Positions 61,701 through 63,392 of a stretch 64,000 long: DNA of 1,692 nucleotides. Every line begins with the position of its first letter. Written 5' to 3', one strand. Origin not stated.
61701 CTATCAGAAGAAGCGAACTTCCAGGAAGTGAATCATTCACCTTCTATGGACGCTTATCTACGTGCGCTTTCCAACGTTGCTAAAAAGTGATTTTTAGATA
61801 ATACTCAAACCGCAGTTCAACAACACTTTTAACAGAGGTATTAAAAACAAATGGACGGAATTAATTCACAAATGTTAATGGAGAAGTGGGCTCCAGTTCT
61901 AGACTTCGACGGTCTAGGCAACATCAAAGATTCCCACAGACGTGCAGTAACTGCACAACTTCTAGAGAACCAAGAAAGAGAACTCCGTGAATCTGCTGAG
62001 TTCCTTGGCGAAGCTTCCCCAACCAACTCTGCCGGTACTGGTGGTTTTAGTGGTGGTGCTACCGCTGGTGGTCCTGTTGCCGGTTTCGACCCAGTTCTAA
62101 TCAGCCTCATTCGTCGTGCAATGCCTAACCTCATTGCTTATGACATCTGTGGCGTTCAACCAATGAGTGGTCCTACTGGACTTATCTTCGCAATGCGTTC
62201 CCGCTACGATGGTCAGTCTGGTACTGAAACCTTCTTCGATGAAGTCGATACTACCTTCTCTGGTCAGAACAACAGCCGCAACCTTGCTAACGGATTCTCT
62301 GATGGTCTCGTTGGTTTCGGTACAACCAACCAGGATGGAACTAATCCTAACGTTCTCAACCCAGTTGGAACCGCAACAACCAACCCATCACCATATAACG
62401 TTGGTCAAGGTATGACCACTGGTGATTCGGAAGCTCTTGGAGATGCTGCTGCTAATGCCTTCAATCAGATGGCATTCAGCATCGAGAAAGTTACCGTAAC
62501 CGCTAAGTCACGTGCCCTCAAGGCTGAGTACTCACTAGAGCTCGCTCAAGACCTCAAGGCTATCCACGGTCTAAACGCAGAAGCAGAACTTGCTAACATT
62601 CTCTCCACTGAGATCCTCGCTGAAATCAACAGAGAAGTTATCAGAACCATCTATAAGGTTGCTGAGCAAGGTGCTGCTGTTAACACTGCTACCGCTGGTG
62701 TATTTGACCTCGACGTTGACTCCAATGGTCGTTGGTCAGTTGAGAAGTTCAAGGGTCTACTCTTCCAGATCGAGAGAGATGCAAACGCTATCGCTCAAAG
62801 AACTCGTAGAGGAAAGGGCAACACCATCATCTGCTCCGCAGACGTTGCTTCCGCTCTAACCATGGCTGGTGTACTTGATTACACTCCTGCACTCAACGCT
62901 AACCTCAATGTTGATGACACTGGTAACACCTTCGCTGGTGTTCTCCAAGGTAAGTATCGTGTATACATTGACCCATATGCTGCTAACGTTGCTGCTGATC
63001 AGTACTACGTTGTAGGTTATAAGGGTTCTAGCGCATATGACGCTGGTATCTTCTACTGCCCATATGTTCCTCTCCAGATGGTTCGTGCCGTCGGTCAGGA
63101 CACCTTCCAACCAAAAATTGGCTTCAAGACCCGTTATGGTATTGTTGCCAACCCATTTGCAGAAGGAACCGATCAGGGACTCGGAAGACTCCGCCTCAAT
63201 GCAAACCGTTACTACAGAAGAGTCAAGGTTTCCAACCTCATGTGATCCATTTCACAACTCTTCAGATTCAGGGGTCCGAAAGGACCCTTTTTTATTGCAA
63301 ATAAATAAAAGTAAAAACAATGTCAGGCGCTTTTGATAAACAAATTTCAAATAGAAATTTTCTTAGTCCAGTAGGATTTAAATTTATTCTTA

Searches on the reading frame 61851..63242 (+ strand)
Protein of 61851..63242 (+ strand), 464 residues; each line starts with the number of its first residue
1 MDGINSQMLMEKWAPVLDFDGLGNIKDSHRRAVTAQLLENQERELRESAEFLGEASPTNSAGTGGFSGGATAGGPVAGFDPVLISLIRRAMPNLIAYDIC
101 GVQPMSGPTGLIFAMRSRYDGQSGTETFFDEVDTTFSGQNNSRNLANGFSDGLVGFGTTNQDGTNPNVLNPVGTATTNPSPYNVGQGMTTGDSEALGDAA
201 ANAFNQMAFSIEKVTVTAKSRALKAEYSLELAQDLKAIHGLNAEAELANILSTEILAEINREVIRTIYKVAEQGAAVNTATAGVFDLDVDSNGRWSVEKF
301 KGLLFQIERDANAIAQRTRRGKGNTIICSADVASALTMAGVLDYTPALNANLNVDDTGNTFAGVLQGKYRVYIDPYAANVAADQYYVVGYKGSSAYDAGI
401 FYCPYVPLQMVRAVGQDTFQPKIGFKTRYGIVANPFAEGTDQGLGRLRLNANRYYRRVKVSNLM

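Call 10: search_dna_similar(query=window:61851-63242:+, collection=phages, mode=protein, max_rows=15)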
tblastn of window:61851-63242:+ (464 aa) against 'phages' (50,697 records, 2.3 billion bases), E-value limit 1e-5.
Records with a match: 2598; places in all: 4099; records where one place covers at least 80% of the query: 1106.
Best place of each record, by identity: 80-90% 5; 60-80% 438; <60% 2155.
By first word of the organism name: Escherichia 671; Synechococcus 389; Klebsiella 332; Salmonella 203; Vibrio 136; Shigella 89; Aeromonas 86; Acinetobacter 71; Cyanophage 61; Enterobacter 58; and 61 more.
By host as written in the record: - 466; Escherichia coli 282; Klebsiella pneumoniae 115; Synechococcus 107; Escherichia coli O157:H7 39; Synechococcus sp. 38; Salmonella enterica 29; Synechococcus sp. WH7803 28; and 575 more.
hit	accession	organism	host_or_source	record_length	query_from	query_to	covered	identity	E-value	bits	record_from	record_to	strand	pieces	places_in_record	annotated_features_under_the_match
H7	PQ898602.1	Synechococcus phage S-SCSM2R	Synechococcus sp. WH7803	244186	5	464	99%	83.7%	0e+0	703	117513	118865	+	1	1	major capsid protein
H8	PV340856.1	Synechococcus phage Sf-FS3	Synechococcus sp. WH8102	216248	4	464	99%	82.6%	0e+0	686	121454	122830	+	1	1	ATP-binding protein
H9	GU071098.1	Synechococcus phage S-SSM7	Synechococcus sp. WH8109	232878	4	464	99%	81.5%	0e+0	662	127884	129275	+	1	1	gp23: precursor of major head subunit | hypothetical protein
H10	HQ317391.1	Cyanophage S-SSM6a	Synechococcus sp. WH8109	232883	4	464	99%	81.5%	0e+0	662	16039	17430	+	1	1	hypothetical protein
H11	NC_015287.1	Synechococcus phage S-SSM7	Synechococcus sp. WH8109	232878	4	464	99%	81.5%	0e+0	662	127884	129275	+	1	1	gp23: major head protein | hypothetical protein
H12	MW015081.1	Synechococcus phage S-SRM01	Synechococcus sp. KCZYC6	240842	1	464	100%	79.4%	0e+0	670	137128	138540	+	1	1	precursor of major head subunit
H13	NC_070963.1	Synechococcus phage S-SRM01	Synechococcus sp. KCZYC6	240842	1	464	100%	79.4%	0e+0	670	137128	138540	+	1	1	major head protein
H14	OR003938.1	Synechococcus phage DSL-LC03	Synechococcus sp.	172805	5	464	99%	78.8%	0e+0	652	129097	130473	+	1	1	major capsid protein | hypothetical protein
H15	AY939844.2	Prochlorococcus phage P-SSM2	Prochlorococcus sp. NATL1A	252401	1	464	100%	76.9%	0e+0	630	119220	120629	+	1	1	gp23: precursor of major head subunit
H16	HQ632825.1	Prochlorococcus phage P-SSM5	Prochlorococcus marinus NATL2A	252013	1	464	100%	76.9%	0e+0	630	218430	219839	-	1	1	major capsid protein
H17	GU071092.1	Prochlorococcus phage P-SSM2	-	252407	1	464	100%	76.9%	0e+0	630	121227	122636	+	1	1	major capsid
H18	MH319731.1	Marine virus AG-345-E02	single cell amplified by WGA-X; seawater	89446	1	464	100%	76.9%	0e+0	630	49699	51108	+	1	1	record has no annotation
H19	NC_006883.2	Prochlorococcus phage P-SSM2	Prochlorococcus sp. NATL1A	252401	1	464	100%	76.9%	0e+0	630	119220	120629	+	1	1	gp23: precursor of major head subunit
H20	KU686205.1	Synechococcus phage S-CAM9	Synechococcus sp.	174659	4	464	99%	76.6%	0e+0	616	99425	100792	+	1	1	major capsid protein | hypothetical protein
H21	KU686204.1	Synechococcus phage S-CAM9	Synechococcus sp.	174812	4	464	99%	76.6%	0e+0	615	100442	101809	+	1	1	major capsid protein | hypothetical protein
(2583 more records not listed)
